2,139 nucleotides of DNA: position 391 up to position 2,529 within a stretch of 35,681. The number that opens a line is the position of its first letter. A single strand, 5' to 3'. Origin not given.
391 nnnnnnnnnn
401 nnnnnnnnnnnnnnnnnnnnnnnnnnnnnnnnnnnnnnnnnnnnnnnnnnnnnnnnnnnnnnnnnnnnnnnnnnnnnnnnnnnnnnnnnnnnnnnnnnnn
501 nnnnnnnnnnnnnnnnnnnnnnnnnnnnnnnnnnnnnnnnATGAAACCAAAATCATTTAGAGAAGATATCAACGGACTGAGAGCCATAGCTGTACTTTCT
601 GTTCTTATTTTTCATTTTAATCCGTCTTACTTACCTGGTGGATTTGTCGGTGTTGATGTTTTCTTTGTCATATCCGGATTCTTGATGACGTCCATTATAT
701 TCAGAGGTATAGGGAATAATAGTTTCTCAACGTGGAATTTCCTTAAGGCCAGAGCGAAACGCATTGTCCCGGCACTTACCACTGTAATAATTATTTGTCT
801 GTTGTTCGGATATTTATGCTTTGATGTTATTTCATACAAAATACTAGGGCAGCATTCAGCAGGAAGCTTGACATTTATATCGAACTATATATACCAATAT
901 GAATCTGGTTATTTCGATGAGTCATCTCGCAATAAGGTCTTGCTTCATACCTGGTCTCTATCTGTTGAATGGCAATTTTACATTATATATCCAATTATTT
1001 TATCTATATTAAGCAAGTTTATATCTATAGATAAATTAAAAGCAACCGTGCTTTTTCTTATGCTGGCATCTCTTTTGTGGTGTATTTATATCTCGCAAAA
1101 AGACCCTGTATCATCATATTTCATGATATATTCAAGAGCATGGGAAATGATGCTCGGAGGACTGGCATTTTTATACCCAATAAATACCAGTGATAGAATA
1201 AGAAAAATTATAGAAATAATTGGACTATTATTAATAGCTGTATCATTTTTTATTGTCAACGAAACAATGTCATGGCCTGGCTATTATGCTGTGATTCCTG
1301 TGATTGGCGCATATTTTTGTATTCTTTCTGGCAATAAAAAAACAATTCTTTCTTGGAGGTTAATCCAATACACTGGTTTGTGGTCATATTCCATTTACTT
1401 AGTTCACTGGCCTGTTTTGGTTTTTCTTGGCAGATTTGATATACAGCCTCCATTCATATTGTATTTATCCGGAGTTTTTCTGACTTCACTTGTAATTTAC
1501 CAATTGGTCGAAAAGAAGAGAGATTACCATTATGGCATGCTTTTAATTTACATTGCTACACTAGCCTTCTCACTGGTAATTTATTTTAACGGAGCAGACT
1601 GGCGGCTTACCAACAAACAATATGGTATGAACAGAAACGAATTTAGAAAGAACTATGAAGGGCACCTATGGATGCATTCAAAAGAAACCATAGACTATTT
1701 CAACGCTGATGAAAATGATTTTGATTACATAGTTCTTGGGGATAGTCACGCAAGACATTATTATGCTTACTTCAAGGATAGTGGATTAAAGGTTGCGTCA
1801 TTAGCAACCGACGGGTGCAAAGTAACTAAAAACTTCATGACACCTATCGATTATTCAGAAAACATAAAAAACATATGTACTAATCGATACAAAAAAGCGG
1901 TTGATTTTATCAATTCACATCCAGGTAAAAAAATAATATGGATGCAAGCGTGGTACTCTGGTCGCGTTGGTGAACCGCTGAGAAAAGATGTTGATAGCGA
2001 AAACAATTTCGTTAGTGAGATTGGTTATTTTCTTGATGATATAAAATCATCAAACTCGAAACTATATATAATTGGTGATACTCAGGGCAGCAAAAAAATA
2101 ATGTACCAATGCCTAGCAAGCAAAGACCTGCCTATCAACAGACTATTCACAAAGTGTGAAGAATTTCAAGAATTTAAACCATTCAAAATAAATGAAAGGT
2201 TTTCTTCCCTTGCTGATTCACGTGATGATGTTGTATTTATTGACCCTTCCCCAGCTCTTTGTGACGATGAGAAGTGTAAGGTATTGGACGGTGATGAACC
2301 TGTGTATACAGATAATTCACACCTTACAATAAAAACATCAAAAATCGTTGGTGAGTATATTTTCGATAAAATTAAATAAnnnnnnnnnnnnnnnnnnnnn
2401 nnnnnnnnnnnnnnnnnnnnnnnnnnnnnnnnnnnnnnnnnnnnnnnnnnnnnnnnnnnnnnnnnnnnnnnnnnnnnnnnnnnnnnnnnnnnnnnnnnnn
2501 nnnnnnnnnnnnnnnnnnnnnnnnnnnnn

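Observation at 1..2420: att-proximal lysogenic-conversion cargo: O-antigen-type acyltransferase next to a tRNA-Thr fragment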

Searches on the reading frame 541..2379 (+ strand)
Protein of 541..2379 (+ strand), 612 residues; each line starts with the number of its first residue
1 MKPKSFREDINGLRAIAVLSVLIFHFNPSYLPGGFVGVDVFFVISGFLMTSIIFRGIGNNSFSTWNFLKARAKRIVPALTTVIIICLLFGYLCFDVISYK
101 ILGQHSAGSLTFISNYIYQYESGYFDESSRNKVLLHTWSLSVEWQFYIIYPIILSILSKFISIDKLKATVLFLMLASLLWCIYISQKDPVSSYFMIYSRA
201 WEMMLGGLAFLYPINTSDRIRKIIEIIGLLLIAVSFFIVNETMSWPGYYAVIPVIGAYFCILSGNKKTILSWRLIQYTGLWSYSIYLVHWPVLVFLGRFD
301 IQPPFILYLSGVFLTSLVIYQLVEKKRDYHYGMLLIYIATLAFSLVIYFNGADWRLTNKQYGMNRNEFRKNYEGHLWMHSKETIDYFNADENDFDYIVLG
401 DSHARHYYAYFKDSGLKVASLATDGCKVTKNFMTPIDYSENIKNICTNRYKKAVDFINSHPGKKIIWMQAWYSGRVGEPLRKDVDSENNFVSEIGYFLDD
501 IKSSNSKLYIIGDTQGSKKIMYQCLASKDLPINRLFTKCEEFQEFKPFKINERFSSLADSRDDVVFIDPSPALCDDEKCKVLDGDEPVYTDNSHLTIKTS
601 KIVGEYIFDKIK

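Call 6: search_protein_families(library=pfam, proteins=[window:541-2376:+], max_evalue=0.01)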
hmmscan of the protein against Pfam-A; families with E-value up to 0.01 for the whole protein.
window:541-2376:+ (612 aa): 2 families
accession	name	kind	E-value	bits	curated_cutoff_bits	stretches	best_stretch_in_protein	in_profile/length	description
PF01757.29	Acyl_transf_3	-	3.5e-30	105.6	31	1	9-319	3-321/326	Acyltransferase domain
PF19040.6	SGNH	-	7.2e-28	98.4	27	1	392-605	22-244/248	SGNH domain (fused to AT3 domains)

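Call 10: find_encoding_contigs(protein=window:541-2379:+, flank=10000, max_places=10)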
Protein window:541-2379:+ (612 aa): 24 contigs read that carry it; 10 places shown.
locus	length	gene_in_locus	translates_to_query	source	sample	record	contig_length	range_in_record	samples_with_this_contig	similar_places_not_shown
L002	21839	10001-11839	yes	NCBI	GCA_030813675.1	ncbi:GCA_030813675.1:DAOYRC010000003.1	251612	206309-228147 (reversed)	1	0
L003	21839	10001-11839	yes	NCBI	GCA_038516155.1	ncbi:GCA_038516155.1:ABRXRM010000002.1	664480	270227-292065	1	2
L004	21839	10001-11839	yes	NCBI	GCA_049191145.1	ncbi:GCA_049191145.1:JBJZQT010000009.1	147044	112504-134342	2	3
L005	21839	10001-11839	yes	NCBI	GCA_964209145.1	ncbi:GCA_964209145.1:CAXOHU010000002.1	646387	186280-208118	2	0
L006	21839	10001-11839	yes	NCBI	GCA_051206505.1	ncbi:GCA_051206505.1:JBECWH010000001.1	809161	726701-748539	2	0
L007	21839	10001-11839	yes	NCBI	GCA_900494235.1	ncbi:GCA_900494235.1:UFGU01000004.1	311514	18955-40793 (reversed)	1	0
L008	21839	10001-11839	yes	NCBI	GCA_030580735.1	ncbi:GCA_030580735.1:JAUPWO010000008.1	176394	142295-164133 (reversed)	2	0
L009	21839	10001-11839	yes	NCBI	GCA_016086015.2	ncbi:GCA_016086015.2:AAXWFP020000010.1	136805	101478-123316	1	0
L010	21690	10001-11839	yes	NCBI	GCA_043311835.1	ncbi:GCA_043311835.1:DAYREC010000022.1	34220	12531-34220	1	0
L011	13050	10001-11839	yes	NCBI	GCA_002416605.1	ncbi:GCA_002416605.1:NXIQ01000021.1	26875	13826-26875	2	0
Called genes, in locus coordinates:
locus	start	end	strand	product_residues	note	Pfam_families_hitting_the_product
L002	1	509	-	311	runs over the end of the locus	PF12146:Hydrolase_4 (faint)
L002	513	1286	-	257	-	PF00583:Acetyltransf_1, PF13673:Acetyltransf_10, PF13508:Acetyltransf_7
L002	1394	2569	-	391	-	PF03594:BenE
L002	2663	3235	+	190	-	PF01381:HTH_3, PF13560:HTH_31, PF07883:Cupin_2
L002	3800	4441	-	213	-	PF00302:CAT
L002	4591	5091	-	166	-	-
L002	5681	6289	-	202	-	-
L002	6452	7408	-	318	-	PF00561:Abhydrolase_1, PF12697:Abhydrolase_6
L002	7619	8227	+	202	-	PF00440:TetR_N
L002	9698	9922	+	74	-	PF06440:DNA_pol3_theta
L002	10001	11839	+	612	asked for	PF01757:Acyl_transf_3, PF19040:SGNH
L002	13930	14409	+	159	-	-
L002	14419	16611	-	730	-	-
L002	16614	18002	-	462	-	PF16928:Inj_translocase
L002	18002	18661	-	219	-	PF25688:P22_gp7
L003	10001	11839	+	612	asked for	PF01757:Acyl_transf_3, PF19040:SGNH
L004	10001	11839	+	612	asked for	PF01757:Acyl_transf_3, PF19040:SGNH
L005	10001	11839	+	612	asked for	PF01757:Acyl_transf_3, PF19040:SGNH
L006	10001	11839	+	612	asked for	PF01757:Acyl_transf_3, PF19040:SGNH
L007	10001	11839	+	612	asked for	PF01757:Acyl_transf_3, PF19040:SGNH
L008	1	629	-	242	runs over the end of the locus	PF01695:IstB_IS21, PF00308:Bac_DnaA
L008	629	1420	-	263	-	PF04492:Phage_rep_O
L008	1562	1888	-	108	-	-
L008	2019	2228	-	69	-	PF13560:HTH_31, PF01381:HTH_3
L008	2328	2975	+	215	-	PF01381:HTH_3, PF13443:HTH_26 (weak), PF13560:HTH_31 (weak), PF00717:Peptidase_S24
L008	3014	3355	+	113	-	PF11225:DUF3024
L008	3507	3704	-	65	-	-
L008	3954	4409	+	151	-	PF25694:N_peptide (weak)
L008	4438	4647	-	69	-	-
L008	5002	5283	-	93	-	-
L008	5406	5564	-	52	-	-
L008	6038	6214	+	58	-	-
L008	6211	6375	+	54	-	-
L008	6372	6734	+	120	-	-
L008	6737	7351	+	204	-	PF04404:ERF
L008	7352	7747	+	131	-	PF00436:SSB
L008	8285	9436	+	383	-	PF00589:Phage_integrase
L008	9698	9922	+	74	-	PF06440:DNA_pol3_theta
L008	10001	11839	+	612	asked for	PF01757:Acyl_transf_3, PF19040:SGNH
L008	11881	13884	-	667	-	PF18668:Tail_spike_N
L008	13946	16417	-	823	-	-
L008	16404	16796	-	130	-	PF00877:NLPC_P60 (weak)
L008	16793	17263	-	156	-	PF08875:DUF1833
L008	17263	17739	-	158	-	-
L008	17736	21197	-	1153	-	PF20155:TMP_3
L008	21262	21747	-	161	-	-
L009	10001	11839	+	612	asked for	PF01757:Acyl_transf_3, PF19040:SGNH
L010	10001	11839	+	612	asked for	PF01757:Acyl_transf_3, PF19040:SGNH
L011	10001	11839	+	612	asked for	PF01757:Acyl_transf_3, PF19040:SGNH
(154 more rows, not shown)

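Call 26: search_solved_structures(query=window:541-2376:+, max_evalue=1, show_alignments=2)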
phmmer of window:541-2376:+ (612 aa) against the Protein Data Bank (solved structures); distinct sequences matched with E-value up to 1: 0.

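Call 27: search_dna_similar(query=window:541-2376:+, collection=phages, mode=protein, max_rows=40)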
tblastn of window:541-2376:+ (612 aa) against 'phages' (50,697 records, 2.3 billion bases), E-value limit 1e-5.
Records with a match: 59; places in all: 60; records where one place covers at least 80% of the query: 28.
Best place of each record, by identity: <60% 59.
By first word of the organism name: Pseudomonas 17; Salmonella 16; Listeria 6; Gordonia 4; Bacteriophage 3; Staphylococcus 3; Enterobacter 2; Lederbergvirus 2; Synechococcus 2; Arthrobacter 2; and 2 more.
By host as written in the record: Pseudomonas aeruginosa 10; - 6; Listeria monocytogenes 6; Gordonia terrae 3612 4; Salmonella enterica subsp. enterica serovar Heidelberg 3; Pseudomonas aeruginosa PA14 3; Staphylococcus aureus 3; Enterobacter sp. CT7 2; and 17 more.
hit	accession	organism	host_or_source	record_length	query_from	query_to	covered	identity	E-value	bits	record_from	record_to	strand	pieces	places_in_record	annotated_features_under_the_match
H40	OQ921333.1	Escherichia phage vB_EcoP_PAS61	Escherichia coli strain A11-1675 ...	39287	1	612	100%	57.4%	0e+0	677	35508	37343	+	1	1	O-antigen acetylase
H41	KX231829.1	Enterobacter phage Tyrion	Enterobacter sp. CT7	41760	6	611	99%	46.0%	3e-135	442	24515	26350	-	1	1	putative acyltransferase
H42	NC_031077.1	Enterobacter phage Tyrion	Enterobacter sp. CT7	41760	6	611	99%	46.0%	3e-135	442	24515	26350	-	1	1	O-antigen acetylase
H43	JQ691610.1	Salmonella phage SPN9TCW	Salmonella typhimurium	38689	6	611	99%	31.8%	1e-41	168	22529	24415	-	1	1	putative lipopolysaccharide modification acyltransferase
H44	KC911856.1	Salmonella phage SPC32H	Salmonella enterica serovar Typhimurium ...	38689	6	611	99%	31.8%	1e-41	168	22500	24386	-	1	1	oac: O-antigen acetylase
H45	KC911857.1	Salmonella phage SPC32N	Salmonella enterica serovar Typhimurium ...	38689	6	611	99%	31.8%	1e-41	168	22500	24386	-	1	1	oac: O-antigen acetylase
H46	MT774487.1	Salmonella phage MG40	Salmonella enterica subsp. enterica ...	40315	6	611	99%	31.4%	5e-46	181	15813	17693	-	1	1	acetyltransferase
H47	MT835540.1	Bacteriophage sp.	human fecal samples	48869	6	595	96%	32.1%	2e-59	221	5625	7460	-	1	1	record has no annotation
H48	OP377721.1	Salmonella phage BIS08P22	Salmonella enterica subsp. enterica ...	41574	6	596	97%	31.8%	3e-47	185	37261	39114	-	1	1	acyltransferase family protein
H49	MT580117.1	Salmonella phage 66FD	Salmonella enterica subsp. enterica ...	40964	6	609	99%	31.0%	3e-46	182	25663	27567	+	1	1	O-polysaccharide acetyltransferase protein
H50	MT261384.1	Salmonella virus PAT1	Salmonella enterica subsp. enterica ...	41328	6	609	99%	31.0%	3e-46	182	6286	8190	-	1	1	putative lipopolysaccharide modification acyltransferase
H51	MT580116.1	Salmonella phage 65FD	Salmonella enterica subsp. enterica ...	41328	6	609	99%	31.0%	3e-46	182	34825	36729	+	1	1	O-polysaccharide acetyltransferase protein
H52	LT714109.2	Lederbergvirus BTP1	Salmonella enterica sub species ...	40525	6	596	97%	31.5%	3e-47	185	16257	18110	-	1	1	gtrC: O-polysaccharide acetyltransferase protein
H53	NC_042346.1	Lederbergvirus BTP1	Salmonella enterica sub species ...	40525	6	596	97%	31.5%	3e-47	185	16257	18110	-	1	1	gtrC: O-antigen acetylase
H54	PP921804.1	Salmonella phage vB_ST415_1NRH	Salmonella enterica subsp. enterica ...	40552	6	596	97%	31.5%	3e-47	185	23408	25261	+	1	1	putative lipopolysaccharide modification acyltransferase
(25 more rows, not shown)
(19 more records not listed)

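Call 28: get_annotated_region(hit=H40, flank=4500)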
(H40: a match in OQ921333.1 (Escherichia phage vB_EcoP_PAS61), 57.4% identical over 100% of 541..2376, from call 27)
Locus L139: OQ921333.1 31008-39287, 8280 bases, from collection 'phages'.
description: Escherichia phage vB_EcoP_PAS61, complete genome.
organism: Escherichia phage vB_EcoP_PAS61 (NCBI taxid 3053874)
taxonomy: Viruses; Duplodnaviria; Heunggongvirae; Uroviricota; Caudoviricetes; Uetakevirus
host: Escherichia coli strain A11-1675 serogroup O146:H21; source: cow feces from small farm; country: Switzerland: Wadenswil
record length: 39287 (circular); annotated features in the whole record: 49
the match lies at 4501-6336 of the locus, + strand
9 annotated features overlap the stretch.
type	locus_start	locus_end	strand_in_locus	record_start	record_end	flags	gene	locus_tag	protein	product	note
CDS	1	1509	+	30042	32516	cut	-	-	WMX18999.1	hypothetical protein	-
CDS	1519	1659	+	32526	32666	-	-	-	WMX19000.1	hypothetical protein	-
CDS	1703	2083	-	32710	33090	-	-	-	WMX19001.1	hypothetical protein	-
CDS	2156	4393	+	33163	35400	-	-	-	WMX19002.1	tailspike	receptor binding protein; putative O146 antigen binding protein; similar to UAW06957.1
CDS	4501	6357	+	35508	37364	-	-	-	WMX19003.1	O-antigen acetylase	-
CDS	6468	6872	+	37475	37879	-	-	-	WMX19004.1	hypothetical protein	-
CDS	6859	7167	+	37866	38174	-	-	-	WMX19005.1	holin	-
CDS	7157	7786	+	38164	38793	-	-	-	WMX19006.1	endolysin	-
CDS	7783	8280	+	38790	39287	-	-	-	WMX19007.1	endopeptidase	-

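Call 29: get_annotated_region(hit=H41, flank=4500)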
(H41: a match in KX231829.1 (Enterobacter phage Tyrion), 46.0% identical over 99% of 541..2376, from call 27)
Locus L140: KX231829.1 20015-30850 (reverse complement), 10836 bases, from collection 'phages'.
description: Enterobacter phage Tyrion, complete genome.
organism: Enterobacter phage Tyrion (NCBI taxid 1864623)
taxonomy: Viruses; Duplodnaviria; Heunggongvirae; Uroviricota; Caudoviricetes; Uetakevirus
host: Enterobacter sp. CT7; source: -; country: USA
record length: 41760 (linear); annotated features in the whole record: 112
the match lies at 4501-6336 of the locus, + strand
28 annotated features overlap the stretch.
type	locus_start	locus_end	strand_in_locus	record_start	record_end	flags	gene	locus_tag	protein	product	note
CDS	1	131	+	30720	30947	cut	-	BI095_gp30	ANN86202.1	hypothetical protein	BI095_gp30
regulatory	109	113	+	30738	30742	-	-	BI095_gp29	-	ribosome_binding_site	-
CDS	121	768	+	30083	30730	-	-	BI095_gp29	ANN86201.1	putative adenine methylase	BI095_gp29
regulatory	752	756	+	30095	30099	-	-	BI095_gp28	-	ribosome_binding_site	-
CDS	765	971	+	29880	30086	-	-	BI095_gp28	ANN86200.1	hypothetical protein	BI095_gp28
CDS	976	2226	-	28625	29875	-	-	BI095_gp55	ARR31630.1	hypothetical protein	Feature 106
regulatory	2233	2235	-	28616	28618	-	-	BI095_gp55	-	ribosome_binding_site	-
CDS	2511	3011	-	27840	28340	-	-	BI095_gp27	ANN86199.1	putative spanin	BI095_gp27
CDS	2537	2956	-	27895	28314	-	-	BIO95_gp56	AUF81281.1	putative 0-spanin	Feature 107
regulatory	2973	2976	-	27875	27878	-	-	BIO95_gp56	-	ribosome_binding_site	-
CDS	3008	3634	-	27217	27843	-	-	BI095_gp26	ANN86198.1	putative endolysin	BI095_gp26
regulatory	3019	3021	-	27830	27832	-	-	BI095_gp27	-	ribosome_binding_site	-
CDS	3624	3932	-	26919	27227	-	-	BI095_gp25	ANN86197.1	putative holin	BI095_gp25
regulatory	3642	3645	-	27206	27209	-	-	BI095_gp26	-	ribosome_binding_site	-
CDS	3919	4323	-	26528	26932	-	-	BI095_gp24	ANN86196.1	putative holin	BI095_gp24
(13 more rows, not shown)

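Call 30: get_annotated_region(hit=H52, flank=4500)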
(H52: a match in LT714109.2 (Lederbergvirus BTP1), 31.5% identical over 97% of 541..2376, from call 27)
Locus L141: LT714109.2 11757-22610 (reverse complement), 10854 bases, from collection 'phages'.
description: Salmonella virus BTP1 genome assembly, chromosome: BTP1.
organism: Lederbergvirus BTP1 (NCBI taxid 1934252)
taxonomy: Viruses; Duplodnaviria; Heunggongvirae; Uroviricota; Caudoviricetes; Lederbergvirus
host: -; source: Salmonella enterica sub species enterica serovar Typhimurium strain D23580 supernatant; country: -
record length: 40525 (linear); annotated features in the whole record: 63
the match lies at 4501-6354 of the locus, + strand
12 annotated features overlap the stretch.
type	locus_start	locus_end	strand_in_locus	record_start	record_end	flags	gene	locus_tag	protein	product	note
CDS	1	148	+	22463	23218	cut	-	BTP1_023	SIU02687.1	hypothetical protein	locus_tag in D23580 genome STMMW_03391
CDS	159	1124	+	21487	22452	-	eaA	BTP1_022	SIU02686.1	EaA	locus_tag in D23580 genome STMMW_03381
CDS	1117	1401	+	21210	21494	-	-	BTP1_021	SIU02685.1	hypothetical protein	locus_tag in D23580 genome STMMW_03371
CDS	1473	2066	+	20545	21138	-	-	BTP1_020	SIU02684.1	hypothetical protein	locus_tag in D23580 genome STMMW_03361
CDS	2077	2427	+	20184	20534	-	xis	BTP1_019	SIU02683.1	excisionase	locus_tag in D23580 genome STMMW_03351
CDS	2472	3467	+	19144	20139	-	int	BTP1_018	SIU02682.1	Integrase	locus_tag in D23580 genome STMMW_03341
CDS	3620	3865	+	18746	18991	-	-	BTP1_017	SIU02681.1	hypothetical protein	locus_tag in D23580 genome STMMW_03931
CDS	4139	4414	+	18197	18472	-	gtrA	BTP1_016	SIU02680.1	bactoprenol-linked glucose transferase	locus_tag in D23580 genome STMMW_03921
CDS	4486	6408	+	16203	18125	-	gtrC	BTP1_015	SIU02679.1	O-polysaccharide acetyltransferase protein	locus_tag in D23580 genome STMMW_03911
CDS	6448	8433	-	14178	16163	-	-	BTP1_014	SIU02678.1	tailspike protein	locus_tag in D23580 genome STMMW_03901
CDS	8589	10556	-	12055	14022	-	-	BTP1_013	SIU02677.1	Injection protein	locus_tag in D23580 genome STMMW_03891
CDS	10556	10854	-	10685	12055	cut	-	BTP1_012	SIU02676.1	DNA transfer protein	locus_tag in D23580 genome STMMW_03881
